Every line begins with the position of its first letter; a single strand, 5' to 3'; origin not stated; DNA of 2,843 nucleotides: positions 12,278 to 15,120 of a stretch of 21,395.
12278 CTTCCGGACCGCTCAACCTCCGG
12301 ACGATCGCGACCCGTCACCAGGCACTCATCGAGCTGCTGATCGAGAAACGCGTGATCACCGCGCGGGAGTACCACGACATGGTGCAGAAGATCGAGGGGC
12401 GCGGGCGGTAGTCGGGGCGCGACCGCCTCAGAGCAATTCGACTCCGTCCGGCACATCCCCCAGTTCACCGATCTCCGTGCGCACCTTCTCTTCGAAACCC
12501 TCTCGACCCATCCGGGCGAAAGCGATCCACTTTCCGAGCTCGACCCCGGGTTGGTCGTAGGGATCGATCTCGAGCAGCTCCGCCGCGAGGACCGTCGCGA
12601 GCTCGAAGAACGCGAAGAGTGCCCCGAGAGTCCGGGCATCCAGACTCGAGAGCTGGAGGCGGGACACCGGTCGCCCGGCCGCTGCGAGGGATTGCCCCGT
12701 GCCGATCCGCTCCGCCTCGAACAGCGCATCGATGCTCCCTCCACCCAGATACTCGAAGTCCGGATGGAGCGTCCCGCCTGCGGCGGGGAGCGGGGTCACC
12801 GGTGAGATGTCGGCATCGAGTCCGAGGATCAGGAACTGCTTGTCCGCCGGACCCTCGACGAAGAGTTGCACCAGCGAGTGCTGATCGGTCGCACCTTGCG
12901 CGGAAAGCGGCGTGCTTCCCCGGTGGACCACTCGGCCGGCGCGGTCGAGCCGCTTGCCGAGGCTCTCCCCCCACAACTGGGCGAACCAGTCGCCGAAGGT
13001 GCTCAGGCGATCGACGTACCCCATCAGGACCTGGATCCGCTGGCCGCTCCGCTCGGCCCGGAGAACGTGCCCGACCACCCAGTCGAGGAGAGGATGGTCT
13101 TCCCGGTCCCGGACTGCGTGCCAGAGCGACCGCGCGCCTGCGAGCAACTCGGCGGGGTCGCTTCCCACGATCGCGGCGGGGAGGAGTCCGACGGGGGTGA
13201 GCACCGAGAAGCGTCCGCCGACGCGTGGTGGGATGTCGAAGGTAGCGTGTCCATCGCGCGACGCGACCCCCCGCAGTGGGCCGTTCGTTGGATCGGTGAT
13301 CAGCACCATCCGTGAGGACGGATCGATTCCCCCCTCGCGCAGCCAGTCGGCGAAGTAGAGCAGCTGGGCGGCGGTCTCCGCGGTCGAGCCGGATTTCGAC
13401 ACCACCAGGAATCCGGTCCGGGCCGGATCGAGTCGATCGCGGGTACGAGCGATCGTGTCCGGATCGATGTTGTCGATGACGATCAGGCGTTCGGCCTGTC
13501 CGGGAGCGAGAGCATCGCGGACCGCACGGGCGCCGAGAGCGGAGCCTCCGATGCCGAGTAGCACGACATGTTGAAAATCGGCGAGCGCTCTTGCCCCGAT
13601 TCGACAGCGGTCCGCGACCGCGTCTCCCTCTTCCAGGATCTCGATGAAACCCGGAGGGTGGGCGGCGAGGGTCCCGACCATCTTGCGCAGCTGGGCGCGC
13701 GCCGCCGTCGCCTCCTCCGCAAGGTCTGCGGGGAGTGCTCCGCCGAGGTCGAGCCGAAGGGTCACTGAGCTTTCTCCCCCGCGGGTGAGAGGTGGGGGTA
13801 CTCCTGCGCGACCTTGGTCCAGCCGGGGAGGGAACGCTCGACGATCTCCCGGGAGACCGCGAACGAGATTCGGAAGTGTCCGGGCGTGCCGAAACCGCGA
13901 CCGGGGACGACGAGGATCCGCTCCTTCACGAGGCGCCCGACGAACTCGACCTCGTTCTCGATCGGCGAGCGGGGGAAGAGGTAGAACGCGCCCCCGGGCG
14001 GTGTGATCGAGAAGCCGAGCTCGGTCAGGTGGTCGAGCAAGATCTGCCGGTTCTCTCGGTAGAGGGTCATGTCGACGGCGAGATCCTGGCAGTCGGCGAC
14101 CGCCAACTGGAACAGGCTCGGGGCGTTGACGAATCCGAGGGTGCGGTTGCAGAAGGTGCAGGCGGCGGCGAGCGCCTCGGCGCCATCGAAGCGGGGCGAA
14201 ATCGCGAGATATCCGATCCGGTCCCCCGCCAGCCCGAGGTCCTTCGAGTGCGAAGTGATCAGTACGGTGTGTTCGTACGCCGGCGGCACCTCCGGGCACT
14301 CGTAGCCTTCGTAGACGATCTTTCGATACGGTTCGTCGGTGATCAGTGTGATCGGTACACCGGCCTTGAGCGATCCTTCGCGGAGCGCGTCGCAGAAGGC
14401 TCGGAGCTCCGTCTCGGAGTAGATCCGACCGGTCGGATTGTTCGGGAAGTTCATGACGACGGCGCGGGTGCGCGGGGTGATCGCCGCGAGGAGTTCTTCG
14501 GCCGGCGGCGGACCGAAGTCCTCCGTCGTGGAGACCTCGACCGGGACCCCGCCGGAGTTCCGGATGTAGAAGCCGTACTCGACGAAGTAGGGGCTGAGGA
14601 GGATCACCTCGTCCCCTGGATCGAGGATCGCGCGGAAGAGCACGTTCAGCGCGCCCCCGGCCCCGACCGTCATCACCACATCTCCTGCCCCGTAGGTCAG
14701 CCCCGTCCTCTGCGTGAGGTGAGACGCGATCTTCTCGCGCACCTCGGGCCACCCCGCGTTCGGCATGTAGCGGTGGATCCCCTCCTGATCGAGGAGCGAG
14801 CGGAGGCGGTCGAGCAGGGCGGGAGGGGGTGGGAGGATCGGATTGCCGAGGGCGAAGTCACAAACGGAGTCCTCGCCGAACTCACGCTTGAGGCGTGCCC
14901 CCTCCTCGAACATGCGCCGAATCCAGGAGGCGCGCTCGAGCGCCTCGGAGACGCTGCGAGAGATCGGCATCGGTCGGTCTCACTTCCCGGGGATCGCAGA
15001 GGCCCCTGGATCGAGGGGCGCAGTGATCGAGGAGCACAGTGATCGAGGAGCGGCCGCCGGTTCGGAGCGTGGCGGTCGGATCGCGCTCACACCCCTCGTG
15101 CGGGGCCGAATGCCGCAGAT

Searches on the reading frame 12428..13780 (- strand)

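Call 8: search_protein_families(library=pfam, proteins=[window:12428-13780:-])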
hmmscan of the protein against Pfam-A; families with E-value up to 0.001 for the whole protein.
window:12428-13780:- (450 aa): 1 family
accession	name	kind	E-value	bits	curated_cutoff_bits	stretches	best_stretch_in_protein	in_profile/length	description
PF00342.24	PGI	-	1.8e-35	123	22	2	65-310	92-344/486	Phosphoglucose isomerase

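Call 21: search_protein_families(library=ncbifam, proteins=[window:12428-13780:-])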
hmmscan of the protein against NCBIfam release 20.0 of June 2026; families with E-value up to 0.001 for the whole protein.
window:12428-13780:- (450 aa): 8 families
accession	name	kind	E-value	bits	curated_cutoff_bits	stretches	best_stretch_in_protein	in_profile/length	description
NF003016.0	PRK03868.1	equivalog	3.4e-75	253.4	487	1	52-419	41-402/410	glucose-6-phosphate isomerase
NF010696.0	PRK14096.1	equivalog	2.8e-58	197.7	671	1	59-421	104-459/528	glucose-6-phosphate isomerase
NF010697.0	PRK14097.1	equivalog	5.2e-56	190.1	443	1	67-433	71-441/448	glucose-6-phosphate isomerase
NF040629.1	PGI_Meth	equivalog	3.8e-46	158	350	1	65-420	57-395/396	glucose-6-phosphate isomerase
NF007080.0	PRK09533.1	equivalog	6.3e-44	150.1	712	2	67-277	454-667/949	bifunctional transaldolase/phosoglucose isomerase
NF001211.0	PRK00179.1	equivalog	1.4e-41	142.6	492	2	67-310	144-395/544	glucose-6-phosphate isomerase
NF010695.0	PRK14095.1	equivalog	4e-37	128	703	2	60-310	142-397/536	glucose-6-phosphate isomerase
TIGR02128.1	G6PI_arch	equivalog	3.4e-06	26.2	213.9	1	68-193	20-129/308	bifunctional phosphoglucose/phosphomannose isomerase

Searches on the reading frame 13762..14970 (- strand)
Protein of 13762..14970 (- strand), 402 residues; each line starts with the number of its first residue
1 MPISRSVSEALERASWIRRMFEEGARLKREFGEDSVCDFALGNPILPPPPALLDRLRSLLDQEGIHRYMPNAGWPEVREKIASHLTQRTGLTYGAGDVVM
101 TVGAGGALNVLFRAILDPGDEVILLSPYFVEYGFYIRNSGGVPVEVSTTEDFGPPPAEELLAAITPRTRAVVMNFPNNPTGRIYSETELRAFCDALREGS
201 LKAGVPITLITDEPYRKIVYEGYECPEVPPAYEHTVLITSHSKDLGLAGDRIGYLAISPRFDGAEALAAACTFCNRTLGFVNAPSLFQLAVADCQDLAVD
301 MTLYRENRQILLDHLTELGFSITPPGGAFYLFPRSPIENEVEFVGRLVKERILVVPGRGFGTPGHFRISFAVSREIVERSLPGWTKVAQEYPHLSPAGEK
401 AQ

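Call 8: search_protein_families(library=pfam, proteins=[window:13762-14970:-])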
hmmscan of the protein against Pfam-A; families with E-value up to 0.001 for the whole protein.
window:13762-14970:- (402 aa): 2 families
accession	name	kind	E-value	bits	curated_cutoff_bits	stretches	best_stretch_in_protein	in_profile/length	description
PF00155.27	Aminotran_1_2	-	1.1e-46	160.1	19.7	1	37-378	4-355/361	Aminotransferase class I and II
PF01041.23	DegT_DnrJ_EryC1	-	0.00051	19.8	19.8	1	96-173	40-118/360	DegT/DnrJ/EryC1/StrS aminotransferase family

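Call 11: find_encoding_contigs(protein=window:13762-14970:-, flank=3000, max_places=6)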
Protein window:13762-14970:- (402 aa): no gene with exactly this product is on record in the collection.
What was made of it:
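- Tried and rejected: The first exact look-up of the window's aminotransferase failed (call 11).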

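Call 13: find_related_loci(query=window:13762-14970:-, collection=genome_contigs, flank=4000)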
Query window:13762-14970:- (402 aa) in genome_contigs; peptide patterns used: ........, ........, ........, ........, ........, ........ (x = any residue, [..] = any of these).
599 stretches matched a pattern (row limit reached: there are more); 581 encode a relative of the query (tblastn E <= 1e-3); the best 80 are kept; 80 distinct loci.
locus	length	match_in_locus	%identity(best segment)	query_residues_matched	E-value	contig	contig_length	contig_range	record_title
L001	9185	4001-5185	76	1-395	0e+0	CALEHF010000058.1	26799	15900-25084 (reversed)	MAG TPA_asm: uncultured bacterium isolate ERR2206785_bin.14_CONCOCT_v1.1_MAG genome assembly, contig: ERZ890425.132, who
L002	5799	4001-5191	64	1-396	2e-167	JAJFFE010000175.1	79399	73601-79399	MAG: Planctomycetota bacterium isolate OFTM36 OFTM36_174, whole genome shotgun sequence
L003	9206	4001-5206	61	1-401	2e-164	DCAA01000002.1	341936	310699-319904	MAG TPA_asm: Planctomycetes bacterium UBA1146 UBA1146_contig_568, whole genome shotgun sequence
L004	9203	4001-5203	61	1-400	3e-163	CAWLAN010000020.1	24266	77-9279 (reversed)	MAG: Planctomycetes bacterium UBA1146 isolate CB6_Bottom.63 genome assembly, contig: Ga0310122_10000528, whole genome sh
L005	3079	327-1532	61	1-401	6e-172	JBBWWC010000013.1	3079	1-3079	MAG: Planctomycetota bacterium isolate OC6_150m_MAG_282 OC6_150m_contig_3328198, whole genome shotgun sequence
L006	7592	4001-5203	61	1-400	4e-162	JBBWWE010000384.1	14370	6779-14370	MAG: Planctomycetota bacterium isolate OC6_2000m_MAG_215 OC6_2000m_contig_4744108, whole genome shotgun sequence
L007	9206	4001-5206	60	1-401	6e-161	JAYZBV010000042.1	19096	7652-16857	MAG: Planctomycetota bacterium isolate XB_MAG1214 DB_MAG1214_0042, whole genome shotgun sequence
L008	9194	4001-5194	60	3-399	3e-160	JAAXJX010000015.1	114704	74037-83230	MAG: Planctomycetia bacterium isolate SW42618_bin_2 NODE_25_length_114704_cov_19.335938, whole genome shotgun sequence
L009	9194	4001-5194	59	3-399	7e-159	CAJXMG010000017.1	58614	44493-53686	TPA_asm: uncultured bacterium isolate SRR4030075_bin.46_MetaBAT_v2.12.1_MAG genome assembly, contig: NODE_95_length_5861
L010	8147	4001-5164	65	1-387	9e-158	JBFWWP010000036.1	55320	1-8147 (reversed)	MAG: Planctomycetota bacterium isolate CA_2019_TPBS_12 NODE_3814_length_55320_cov_15.482815_TPBS, whole genome shotgun s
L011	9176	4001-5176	62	1-391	2e-157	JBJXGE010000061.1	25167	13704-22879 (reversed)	MAG: Planctomycetota bacterium isolate F1F2.bin.342 k127_4609017, whole genome shotgun sequence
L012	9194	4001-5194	58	3-399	4e-157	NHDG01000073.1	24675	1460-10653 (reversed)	MAG: Planctomycetia bacterium TMED53 MHASMcontig_1091706, whole genome shotgun sequence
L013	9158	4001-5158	60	3-387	7e-157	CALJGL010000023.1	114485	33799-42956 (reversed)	MAG: uncultured bacterium isolate S2_Bin_METABAT__259_1 genome assembly, contig: c_000000826252, whole genome shotgun se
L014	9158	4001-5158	60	3-387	3e-156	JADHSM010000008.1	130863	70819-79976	MAG: Planctomycetota bacterium isolate BS30m-G49 BS307-30m-C77, whole genome shotgun sequence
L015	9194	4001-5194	58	3-399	2e-156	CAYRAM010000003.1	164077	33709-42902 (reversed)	MAG TPA_asm: uncultured Planctomycetia bacterium isolate binchicken_co275_63 genome assembly, contig: NODE_17_length_164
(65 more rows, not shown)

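Call 21: search_protein_families(library=ncbifam, proteins=[window:13762-14970:-])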
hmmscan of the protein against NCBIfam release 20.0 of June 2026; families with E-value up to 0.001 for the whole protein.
window:13762-14970:- (402 aa): 65 families (the best 25 are shown)
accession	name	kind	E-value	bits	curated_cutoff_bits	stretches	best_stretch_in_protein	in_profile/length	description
NF005305.0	PRK06836.1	equivalog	1.7e-154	514.8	376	1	2-391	2-394/396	pyridoxal phosphate-dependent aminotransferase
NF041364.1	GntC_guanitoxin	equivalog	2.5e-56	191.1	415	1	40-382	4-351/356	guanitoxin biosynthesis PLP-dependent (S)-gamma-hydroxy-L-arginine cyclodehydratase GntC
NF041091.1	asp_aminotase_Arch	equivalog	3.8e-54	184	550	1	27-381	21-368/376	aspartate aminotransferase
NF005816.0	PRK07682.1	equivalog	1.3e-49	168.8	620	1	14-381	15-376/390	aminotransferase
NF005817.0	PRK07683.1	equivalog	1.5e-44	152.2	575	1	34-381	28-374/387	aminotransferase A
NF005744.0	PRK07568.1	subfamily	5.2e-43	147.3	389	1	14-360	12-357/398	pyridoxal phosphate-dependent aminotransferase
NF004621.0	PRK05957.1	equivalog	5.2e-42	144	498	1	46-363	39-355/389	pyridoxal phosphate-dependent aminotransferase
NF006230.0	PRK08363.1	equivalog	1.2e-40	139.6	534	1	48-381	47-385/398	alanine aminotransferase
NF004769.0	PRK06107.1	equivalog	7e-40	137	617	1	35-380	34-390/402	aspartate transaminase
NF006229.0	PRK08361.1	equivalog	9.7e-40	136.8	624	1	13-376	18-376/391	aspartate aminotransferase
NF004975.0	PRK06348.1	equivalog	1e-38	133.3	549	1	23-376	20-369/384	pyridoxal phosphate-dependent aminotransferase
NF005588.0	PRK07309.1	equivalog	2.6e-38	131.9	576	1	38-381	34-379/391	pyridoxal phosphate-dependent aminotransferase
NF005855.0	PRK07777.1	equivalog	5.9e-37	127.9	553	1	49-347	43-341/391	pyridoxal phosphate-dependent aminotransferase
NF006488.0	PRK08912.1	equivalog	4.3e-36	124.7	498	1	62-350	53-341/387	aminotransferase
TIGR03540.1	DapC_direct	equivalog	5.1e-36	124.4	593.25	1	28-380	24-376/383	LL-diaminopimelate aminotransferase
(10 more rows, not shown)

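Call 35: find_homologous_proteins(query=window:13762-14970:-, max_evalue=1e-100)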
Query window:13762-14970:- (402 aa): 7302 proteins with E <= 1e-100 among 8000 candidates; the best 120 are listed.
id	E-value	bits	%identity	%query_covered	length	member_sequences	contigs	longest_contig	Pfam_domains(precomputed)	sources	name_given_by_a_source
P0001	3.5e-271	917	100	100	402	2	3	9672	PF00155.28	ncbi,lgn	-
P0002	3.9e-221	752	82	100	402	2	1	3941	PF00155.28,PF01041.24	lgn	-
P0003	1.1e-210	718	78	99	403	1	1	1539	PF00155.28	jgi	-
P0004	7.8e-205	699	74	98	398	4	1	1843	PF00155.28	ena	-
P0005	1.2e-202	691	75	100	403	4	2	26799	PF00155.28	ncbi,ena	-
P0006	3.8e-198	676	71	98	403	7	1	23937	PF00155.28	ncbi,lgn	-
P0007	9.3e-197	672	73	100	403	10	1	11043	PF00155.28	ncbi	ncbi:MAG: pyridoxal phosphate-dependent aminotransferase [Planctomycetota bacterium]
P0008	1.7e-196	671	77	95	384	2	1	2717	PF00155.28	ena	-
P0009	2.5e-196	670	76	97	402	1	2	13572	PF00155.28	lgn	-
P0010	1.6e-169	582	66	98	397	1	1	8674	PF00155.28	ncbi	ncbi:MAG: pyridoxal phosphate-dependent aminotransferase [Planctomycetota bacterium]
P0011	8.2e-168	577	64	100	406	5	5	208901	PF00155.28,PF00266.26,PF01041.24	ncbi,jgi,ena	-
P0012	1.1e-166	573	66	95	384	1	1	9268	PF00155.28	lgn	-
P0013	1.2e-166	573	66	97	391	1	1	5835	PF00155.28,PF01041.24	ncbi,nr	ncbi:MAG: pyridoxal phosphate-dependent aminotransferase [Planctomycetes bacterium]|nr:pyridoxal pho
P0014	2.1e-166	572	65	98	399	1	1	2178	PF00155.28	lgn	-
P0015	2.7e-166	572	77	81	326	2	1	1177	PF00155.28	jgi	jgi:aspartate aminotransferase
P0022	9.2e-164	563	65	99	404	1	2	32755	PF00155.28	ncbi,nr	ncbi:MAG: pyridoxal phosphate-dependent aminotransferase [Planctomycetes bacterium]|nr:pyridoxal pho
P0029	4.2e-161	554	62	99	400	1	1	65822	PF00155.28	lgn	-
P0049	2.8e-135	469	55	97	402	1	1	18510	PF00155.28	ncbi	-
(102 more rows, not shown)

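Call 36: find_encoding_contigs(protein=P0001, flank=3000, max_places=3)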
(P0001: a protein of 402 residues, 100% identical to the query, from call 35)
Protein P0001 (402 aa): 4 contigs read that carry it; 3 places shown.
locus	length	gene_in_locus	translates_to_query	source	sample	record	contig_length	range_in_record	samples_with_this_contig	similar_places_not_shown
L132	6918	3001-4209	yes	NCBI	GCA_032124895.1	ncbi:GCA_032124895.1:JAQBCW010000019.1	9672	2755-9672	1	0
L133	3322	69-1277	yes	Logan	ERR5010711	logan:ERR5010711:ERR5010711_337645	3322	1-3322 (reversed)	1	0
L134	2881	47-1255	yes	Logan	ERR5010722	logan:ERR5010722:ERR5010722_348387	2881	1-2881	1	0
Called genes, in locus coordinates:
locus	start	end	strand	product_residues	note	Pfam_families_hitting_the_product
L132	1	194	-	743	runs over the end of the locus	PF04187:Cofac_haem_bdg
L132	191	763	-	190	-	PF00702:Hydrolase (weak), PF13242:Hydrolase_like, PF13419:HAD_2 (weak)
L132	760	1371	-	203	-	PF13580:SIS_2, PF01380:SIS (faint)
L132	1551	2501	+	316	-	PF01261:AP_endonuc_2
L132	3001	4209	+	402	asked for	PF00155:Aminotran_1_2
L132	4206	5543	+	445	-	PF00342:PGI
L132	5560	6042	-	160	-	PF12844:HTH_19 (weak), PF01381:HTH_3 (weak)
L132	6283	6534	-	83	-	-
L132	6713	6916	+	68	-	?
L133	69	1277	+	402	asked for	PF00155:Aminotran_1_2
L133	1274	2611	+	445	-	PF00342:PGI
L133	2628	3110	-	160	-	PF12844:HTH_19 (weak), PF01381:HTH_3 (weak)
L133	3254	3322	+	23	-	?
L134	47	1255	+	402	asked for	PF00155:Aminotran_1_2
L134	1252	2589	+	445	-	PF00342:PGI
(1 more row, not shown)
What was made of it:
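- Tried and rejected: The same protein was then found as P0001 (calls 35, 36).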

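Call 37: find_encoding_contigs(protein=P0002, flank=2500, max_places=2)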
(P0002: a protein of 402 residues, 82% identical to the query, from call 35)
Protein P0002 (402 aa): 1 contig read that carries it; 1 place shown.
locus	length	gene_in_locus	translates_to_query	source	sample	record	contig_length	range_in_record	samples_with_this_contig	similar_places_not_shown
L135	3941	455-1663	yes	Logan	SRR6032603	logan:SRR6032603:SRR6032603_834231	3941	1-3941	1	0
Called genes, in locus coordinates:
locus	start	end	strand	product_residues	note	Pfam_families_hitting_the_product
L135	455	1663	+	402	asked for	PF00155:Aminotran_1_2, PF01041:DegT_DnrJ_EryC1 (weak)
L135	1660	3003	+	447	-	PF00342:PGI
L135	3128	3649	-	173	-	-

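Call 38: find_encoding_contigs(protein=P0006, flank=2500, max_places=2)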
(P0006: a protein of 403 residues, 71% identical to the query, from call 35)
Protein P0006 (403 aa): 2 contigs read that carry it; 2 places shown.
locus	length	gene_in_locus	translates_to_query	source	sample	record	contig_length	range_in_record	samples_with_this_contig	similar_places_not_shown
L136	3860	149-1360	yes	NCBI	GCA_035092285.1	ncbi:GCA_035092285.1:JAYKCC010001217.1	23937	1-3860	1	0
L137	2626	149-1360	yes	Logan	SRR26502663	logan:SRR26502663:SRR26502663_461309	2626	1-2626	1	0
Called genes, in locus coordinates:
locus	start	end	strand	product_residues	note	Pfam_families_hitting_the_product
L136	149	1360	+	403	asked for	PF00155:Aminotran_1_2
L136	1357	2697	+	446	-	PF00342:PGI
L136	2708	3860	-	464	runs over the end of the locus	PF13646:HEAT_2 (faint), PF00092:VWA, PF13519:VWA_2, PF13768:VWA_3 (weak)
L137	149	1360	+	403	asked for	PF00155:Aminotran_1_2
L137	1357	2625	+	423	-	?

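Call 39: find_encoding_contigs(protein=P0007, flank=2500, max_places=2)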
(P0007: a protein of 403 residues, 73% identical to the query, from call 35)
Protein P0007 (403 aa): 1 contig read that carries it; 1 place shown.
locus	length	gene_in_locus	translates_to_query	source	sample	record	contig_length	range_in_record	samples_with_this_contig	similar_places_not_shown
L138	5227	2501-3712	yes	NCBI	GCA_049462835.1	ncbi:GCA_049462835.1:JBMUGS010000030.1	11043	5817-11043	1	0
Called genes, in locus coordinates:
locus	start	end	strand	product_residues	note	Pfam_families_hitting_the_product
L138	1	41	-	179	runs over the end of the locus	PF00702:Hydrolase (faint), PF13419:HAD_2 (weak), PF13242:Hydrolase_like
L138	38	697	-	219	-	PF13580:SIS_2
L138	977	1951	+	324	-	PF01261:AP_endonuc_2 (weak)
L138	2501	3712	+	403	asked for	PF00155:Aminotran_1_2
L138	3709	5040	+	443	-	PF00342:PGI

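Call 40: find_encoding_contigs(protein=P0009, flank=2500, max_places=2)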
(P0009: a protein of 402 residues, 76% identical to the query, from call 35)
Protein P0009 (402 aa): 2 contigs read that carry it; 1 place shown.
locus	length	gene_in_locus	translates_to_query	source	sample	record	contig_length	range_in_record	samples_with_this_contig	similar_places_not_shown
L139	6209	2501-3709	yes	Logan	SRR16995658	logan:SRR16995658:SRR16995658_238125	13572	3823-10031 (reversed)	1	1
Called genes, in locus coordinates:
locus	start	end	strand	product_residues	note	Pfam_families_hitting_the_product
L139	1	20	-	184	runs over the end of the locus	PF13419:HAD_2 (faint), PF13242:Hydrolase_like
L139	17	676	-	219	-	PF13580:SIS_2, PF01380:SIS (weak)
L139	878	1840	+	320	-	PF01261:AP_endonuc_2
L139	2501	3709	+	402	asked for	PF00155:Aminotran_1_2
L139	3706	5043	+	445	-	PF00342:PGI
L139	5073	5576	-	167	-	-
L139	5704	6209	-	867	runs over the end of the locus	PF00246:Peptidase_M14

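Call 41: find_encoding_contigs(protein=P0010, flank=2500, max_places=2)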
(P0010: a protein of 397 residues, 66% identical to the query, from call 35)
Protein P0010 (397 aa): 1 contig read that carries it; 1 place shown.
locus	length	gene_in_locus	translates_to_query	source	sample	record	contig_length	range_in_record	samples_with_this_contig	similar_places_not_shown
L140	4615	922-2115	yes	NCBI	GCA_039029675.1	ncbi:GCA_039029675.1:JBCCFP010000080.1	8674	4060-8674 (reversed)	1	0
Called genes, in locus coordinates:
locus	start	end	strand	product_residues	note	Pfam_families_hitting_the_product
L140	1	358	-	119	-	?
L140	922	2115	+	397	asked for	PF00155:Aminotran_1_2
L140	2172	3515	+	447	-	PF00342:PGI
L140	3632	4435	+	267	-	-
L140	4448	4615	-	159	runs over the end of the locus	-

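Call 42: find_encoding_contigs(protein=P0011, flank=2500, max_places=3)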
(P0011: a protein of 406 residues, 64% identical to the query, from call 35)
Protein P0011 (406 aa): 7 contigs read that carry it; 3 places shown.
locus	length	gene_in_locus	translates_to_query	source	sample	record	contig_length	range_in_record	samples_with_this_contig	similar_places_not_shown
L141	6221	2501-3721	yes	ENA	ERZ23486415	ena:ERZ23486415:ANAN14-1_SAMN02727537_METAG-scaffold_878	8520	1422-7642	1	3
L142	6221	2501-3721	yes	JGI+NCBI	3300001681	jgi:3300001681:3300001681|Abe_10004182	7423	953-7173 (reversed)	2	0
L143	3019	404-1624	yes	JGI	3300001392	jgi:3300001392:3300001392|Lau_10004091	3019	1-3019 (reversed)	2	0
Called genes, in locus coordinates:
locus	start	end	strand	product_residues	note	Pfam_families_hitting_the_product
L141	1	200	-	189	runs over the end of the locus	PF00702:Hydrolase (weak), PF13419:HAD_2 (faint), PF13242:Hydrolase_like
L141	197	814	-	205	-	PF13580:SIS_2, PF01380:SIS (weak)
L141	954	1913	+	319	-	-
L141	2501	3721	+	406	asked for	PF00155:Aminotran_1_2, PF00266:Aminotran_5 (weak), PF01041:DegT_DnrJ_EryC1 (weak)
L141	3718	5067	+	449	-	PF00342:PGI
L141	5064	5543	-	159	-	-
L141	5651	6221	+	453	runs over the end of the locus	PF05708:Peptidase_C92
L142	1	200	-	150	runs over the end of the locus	?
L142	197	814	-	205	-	PF13580:SIS_2, PF01380:SIS (weak)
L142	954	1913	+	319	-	-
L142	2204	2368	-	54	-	-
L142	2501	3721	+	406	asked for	PF00155:Aminotran_1_2, PF00266:Aminotran_5 (weak), PF01041:DegT_DnrJ_EryC1 (weak)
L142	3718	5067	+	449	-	PF00342:PGI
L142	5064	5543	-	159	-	-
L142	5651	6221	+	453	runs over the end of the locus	PF05708:Peptidase_C92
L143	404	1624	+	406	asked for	PF00155:Aminotran_1_2, PF00266:Aminotran_5 (weak), PF01041:DegT_DnrJ_EryC1 (weak)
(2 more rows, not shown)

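Call 43: find_encoding_contigs(protein=P0022, flank=2500, max_places=2)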
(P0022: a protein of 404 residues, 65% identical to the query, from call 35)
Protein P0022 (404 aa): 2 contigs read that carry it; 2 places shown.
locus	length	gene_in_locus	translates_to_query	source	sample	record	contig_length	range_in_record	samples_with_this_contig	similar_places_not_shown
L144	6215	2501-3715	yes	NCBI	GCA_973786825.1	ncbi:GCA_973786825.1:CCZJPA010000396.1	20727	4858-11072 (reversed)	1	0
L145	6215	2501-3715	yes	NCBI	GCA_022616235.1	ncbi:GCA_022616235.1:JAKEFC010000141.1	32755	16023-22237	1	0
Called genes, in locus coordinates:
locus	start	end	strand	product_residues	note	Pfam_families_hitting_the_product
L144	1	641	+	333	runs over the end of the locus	PF01261:AP_endonuc_2 (faint)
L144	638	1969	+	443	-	PF00561:Abhydrolase_1, PF12146:Hydrolase_4, PF12697:Abhydrolase_6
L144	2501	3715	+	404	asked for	PF00155:Aminotran_1_2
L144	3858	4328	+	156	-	-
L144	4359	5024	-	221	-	-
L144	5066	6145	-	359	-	PF12911:OppC_N (weak), PF00528:BPD_transp_1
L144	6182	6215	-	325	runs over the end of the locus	PF19300:BPD_transp_1_N, PF00528:BPD_transp_1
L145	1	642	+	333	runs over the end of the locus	PF01261:AP_endonuc_2 (faint)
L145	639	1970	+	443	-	PF02129:Peptidase_S15 (weak), PF00561:Abhydrolase_1, PF02230:Abhydrolase_2 (faint), PF12146:Hydrolase_4, PF12697:Abhydrolase_6, PF07859:Abhydrolase_3 (faint)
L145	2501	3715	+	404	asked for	PF00155:Aminotran_1_2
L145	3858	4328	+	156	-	-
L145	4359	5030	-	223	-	-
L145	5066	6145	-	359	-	PF12911:OppC_N (weak), PF00528:BPD_transp_1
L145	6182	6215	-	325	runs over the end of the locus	PF19300:BPD_transp_1_N, PF00528:BPD_transp_1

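Call 44: find_encoding_contigs(protein=P0029, flank=2500, max_places=2)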
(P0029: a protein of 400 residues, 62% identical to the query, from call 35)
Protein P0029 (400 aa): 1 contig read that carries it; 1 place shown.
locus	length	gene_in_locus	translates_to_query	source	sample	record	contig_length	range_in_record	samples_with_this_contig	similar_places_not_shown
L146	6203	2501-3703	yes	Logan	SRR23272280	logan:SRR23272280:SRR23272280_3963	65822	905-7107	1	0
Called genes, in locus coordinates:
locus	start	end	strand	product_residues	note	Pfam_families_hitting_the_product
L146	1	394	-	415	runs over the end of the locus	PF13727:CoA_binding_3, PF02397:Bac_transf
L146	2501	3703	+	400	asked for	PF00155:Aminotran_1_2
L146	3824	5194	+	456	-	PF00342:PGI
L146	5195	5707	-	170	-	-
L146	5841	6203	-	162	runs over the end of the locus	-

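Call 45: find_encoding_contigs(protein=P0049, flank=2500, max_places=2)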
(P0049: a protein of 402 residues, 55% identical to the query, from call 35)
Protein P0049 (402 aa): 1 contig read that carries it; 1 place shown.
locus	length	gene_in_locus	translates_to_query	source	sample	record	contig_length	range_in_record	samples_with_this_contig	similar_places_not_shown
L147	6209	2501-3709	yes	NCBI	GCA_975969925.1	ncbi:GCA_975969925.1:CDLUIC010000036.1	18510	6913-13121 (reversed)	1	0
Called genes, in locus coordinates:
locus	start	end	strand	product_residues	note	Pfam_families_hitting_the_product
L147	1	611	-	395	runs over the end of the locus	PF13439:Glyco_transf_4, PF13579:Glyco_trans_4_4, PF20706:GT4-conflict (weak), PF00534:Glycos_transf_1, PF13692:Glyco_trans_1_4, PF13524:Glyco_trans_1_2 (weak), PF20706:GT4-conflict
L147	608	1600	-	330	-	PF13480:Acetyltransf_6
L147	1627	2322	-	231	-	-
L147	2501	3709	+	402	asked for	PF00155:Aminotran_1_2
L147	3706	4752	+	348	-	PF00155:Aminotran_1_2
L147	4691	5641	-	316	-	-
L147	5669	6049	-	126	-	PF06262:Zincin_1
